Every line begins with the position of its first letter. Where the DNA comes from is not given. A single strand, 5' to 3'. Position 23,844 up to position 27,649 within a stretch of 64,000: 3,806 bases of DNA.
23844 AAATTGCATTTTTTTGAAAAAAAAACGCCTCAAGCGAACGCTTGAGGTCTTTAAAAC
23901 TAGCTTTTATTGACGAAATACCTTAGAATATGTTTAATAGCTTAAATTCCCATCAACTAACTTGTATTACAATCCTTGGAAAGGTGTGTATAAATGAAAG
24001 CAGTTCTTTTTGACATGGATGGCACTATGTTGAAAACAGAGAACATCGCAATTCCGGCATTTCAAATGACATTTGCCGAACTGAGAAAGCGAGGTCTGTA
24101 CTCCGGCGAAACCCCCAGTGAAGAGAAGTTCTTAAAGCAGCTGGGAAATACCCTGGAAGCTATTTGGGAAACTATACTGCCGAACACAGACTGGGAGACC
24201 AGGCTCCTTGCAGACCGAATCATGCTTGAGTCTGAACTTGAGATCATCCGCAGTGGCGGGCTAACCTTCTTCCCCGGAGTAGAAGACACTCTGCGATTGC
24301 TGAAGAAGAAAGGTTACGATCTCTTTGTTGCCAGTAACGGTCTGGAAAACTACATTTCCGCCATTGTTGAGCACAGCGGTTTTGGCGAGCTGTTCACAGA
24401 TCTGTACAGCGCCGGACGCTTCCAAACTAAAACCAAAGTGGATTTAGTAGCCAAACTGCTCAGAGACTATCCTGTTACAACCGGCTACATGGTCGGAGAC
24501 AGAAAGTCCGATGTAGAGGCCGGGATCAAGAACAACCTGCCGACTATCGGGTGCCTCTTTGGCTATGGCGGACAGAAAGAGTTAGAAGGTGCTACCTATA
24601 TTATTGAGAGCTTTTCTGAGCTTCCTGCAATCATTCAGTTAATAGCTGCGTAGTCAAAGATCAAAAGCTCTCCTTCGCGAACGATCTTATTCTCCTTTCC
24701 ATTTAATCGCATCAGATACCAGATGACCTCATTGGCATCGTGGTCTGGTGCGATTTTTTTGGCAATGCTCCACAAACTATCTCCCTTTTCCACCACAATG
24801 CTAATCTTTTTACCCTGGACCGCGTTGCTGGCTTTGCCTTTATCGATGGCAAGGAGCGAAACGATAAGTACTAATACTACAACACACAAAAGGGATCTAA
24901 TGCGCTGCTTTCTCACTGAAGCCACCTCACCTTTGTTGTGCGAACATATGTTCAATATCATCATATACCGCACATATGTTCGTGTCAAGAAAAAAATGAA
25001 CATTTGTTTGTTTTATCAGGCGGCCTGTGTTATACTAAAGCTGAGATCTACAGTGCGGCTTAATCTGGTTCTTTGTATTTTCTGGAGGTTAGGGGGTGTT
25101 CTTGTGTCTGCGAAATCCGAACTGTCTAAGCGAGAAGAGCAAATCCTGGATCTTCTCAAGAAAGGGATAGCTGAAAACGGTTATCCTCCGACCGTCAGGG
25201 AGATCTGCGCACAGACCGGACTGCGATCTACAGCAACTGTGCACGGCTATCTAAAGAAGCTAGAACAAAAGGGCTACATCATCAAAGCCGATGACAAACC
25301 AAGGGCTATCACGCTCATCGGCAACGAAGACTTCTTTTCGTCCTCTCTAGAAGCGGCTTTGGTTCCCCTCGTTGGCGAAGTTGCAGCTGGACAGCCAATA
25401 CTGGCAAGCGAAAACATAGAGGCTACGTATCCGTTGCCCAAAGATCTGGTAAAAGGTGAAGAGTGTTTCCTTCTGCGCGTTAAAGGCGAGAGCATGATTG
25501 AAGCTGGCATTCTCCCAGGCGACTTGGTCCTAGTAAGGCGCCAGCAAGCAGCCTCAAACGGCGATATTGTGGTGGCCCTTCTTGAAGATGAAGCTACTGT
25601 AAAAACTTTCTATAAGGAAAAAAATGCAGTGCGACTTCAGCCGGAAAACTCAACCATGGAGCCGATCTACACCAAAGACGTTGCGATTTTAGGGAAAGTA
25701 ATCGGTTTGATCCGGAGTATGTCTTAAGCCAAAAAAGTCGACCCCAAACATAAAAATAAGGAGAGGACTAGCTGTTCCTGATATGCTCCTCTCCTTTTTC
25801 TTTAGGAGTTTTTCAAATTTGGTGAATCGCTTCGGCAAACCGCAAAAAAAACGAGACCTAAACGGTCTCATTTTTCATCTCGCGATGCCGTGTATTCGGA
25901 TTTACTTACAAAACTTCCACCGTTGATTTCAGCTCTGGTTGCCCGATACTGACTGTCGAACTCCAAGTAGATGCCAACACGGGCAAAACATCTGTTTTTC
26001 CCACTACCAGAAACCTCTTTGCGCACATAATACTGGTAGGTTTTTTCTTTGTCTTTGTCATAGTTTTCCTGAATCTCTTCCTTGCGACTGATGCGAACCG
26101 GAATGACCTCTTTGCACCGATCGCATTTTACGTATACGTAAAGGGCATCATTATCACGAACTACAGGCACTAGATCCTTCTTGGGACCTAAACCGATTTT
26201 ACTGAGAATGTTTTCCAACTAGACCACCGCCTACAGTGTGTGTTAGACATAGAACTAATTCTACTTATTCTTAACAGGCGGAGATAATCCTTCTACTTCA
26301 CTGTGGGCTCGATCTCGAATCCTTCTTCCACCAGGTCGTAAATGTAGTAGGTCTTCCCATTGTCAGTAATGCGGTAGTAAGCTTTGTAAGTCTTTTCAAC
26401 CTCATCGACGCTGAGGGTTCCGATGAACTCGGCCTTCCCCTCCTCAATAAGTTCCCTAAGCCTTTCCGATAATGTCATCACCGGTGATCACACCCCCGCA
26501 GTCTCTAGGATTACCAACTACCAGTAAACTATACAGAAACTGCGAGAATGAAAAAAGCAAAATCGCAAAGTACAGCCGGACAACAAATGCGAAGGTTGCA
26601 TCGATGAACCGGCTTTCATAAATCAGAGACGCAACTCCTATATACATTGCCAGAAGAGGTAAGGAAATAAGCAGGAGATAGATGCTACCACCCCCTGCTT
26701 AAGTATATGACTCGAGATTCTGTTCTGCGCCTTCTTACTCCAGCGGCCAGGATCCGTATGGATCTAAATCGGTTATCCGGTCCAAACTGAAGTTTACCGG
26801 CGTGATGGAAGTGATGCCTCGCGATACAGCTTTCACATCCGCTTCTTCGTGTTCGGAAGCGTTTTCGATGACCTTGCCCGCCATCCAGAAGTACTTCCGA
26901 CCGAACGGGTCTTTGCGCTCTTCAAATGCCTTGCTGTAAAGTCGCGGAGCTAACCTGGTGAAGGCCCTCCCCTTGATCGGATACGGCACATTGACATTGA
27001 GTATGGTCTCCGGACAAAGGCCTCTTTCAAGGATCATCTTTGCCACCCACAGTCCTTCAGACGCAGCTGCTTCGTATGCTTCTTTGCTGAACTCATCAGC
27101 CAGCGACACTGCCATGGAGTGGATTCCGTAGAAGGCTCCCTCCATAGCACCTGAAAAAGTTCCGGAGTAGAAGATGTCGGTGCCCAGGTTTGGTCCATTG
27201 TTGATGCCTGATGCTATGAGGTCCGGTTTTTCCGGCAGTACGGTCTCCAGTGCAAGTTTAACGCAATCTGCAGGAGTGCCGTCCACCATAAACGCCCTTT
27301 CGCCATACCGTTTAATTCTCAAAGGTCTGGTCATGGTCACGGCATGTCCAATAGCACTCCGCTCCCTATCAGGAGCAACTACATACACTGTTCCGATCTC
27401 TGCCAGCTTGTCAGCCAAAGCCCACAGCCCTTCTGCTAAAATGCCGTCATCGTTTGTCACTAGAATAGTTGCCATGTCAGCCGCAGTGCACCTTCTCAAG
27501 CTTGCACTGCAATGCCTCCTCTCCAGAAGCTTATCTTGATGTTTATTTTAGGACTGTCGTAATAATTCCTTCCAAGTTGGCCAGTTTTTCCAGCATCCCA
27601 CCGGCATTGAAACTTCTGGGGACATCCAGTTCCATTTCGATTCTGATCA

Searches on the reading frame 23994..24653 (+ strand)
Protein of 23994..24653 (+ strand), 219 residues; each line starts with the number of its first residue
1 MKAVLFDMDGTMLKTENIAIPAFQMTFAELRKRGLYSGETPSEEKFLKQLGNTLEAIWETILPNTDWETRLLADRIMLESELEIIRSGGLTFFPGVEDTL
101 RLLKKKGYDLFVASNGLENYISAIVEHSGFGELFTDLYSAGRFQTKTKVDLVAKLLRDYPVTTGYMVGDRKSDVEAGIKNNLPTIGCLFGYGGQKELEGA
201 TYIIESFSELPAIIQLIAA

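Call 6: search_protein_families(library=pfam, proteins=[window:23994-24653:+])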
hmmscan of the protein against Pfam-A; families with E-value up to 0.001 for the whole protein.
window:23994-24653:+ (219 aa): 5 families
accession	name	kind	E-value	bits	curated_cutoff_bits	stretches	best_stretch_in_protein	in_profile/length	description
PF13419.12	HAD_2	-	5.2e-20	72.7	23.8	1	4-186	1-177/178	Haloacid dehalogenase-like hydrolase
PF00702.32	Hydrolase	-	3.4e-16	60.6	26.4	1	1-178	1-188/191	haloacid dehalogenase-like hydrolase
PF12710.13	HAD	-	8.2e-09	36.6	27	1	4-176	1-187/189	haloacid dehalogenase-like hydrolase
PF13242.12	Hydrolase_like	-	2.5e-05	24.5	22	1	160-210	20-75/75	HAD-hyrolase-like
PF13344.12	Hydrolase_6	-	3.1e-05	24.4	27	0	91-117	14-40/101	Haloacid dehalogenase-like hydrolase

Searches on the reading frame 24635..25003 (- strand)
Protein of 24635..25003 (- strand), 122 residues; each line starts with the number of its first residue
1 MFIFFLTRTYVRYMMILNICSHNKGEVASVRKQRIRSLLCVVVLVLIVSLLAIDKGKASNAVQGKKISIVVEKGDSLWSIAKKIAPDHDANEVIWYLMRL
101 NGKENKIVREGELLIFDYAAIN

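Call 41: search_protein_families(library=pfam, proteins=[window:24635-25003:-], max_evalue=0.01)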
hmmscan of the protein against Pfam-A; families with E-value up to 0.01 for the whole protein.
window:24635-25003:- (122 aa): 1 family
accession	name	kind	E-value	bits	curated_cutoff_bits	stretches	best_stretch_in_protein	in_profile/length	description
PF01476.26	LysM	-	0.00045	20.6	20.9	1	70-102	2-28/43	LysM domain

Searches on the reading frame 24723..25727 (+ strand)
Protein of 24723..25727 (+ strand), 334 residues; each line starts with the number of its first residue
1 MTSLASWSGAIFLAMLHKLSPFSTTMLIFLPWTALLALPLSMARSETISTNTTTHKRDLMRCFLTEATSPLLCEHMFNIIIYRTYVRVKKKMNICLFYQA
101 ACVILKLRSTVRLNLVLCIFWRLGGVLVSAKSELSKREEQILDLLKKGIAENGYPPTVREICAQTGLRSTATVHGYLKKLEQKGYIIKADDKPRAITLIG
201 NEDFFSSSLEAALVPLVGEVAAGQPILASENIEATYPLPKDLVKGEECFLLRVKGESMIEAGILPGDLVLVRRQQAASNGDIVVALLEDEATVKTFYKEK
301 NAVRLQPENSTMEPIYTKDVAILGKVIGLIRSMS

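Call 6: search_protein_families(library=pfam, proteins=[window:24723-25727:+])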
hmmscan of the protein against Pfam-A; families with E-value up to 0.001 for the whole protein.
window:24723-25727:+ (334 aa): 6 families
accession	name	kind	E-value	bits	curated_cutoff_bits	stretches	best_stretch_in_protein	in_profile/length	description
PF00717.28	Peptidase_S24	-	3e-36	124.1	23.3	1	215-327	1-116/116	Peptidase S24-like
PF01726.22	LexA_DNA_bind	-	1.5e-19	70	23.7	1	132-195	2-65/65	LexA DNA binding domain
PF12802.13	MarR_2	-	3.1e-05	24.5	27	1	149-191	14-55/61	MarR family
PF13412.12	HTH_24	-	0.00047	20.1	21.9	1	136-186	3-47/48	Winged helix-turn-helix DNA-binding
PF08279.18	HTH_11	-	0.00054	20.2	25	0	137-190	1-49/55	HTH domain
PF09339.16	HTH_IclR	-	0.00054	20.1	22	0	150-186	13-48/52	IclR helix-turn-helix domain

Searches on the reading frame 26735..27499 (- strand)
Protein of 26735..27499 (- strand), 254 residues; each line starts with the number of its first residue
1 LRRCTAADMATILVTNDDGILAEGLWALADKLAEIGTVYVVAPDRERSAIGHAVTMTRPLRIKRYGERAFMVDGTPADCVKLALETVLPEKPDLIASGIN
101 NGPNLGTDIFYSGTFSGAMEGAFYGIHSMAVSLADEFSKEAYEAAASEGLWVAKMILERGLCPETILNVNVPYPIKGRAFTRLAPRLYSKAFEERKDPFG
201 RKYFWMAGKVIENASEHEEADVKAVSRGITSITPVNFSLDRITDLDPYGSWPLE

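Call 41: search_protein_families(library=pfam, proteins=[window:26735-27499:-], max_evalue=0.01)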
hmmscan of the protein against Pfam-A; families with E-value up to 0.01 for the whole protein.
window:26735-27499:- (254 aa): 1 family
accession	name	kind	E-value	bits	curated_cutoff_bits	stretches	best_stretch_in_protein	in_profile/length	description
PF01975.23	SurE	-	1.6e-57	194.8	22.1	1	12-189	1-188/189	Survival protein SurE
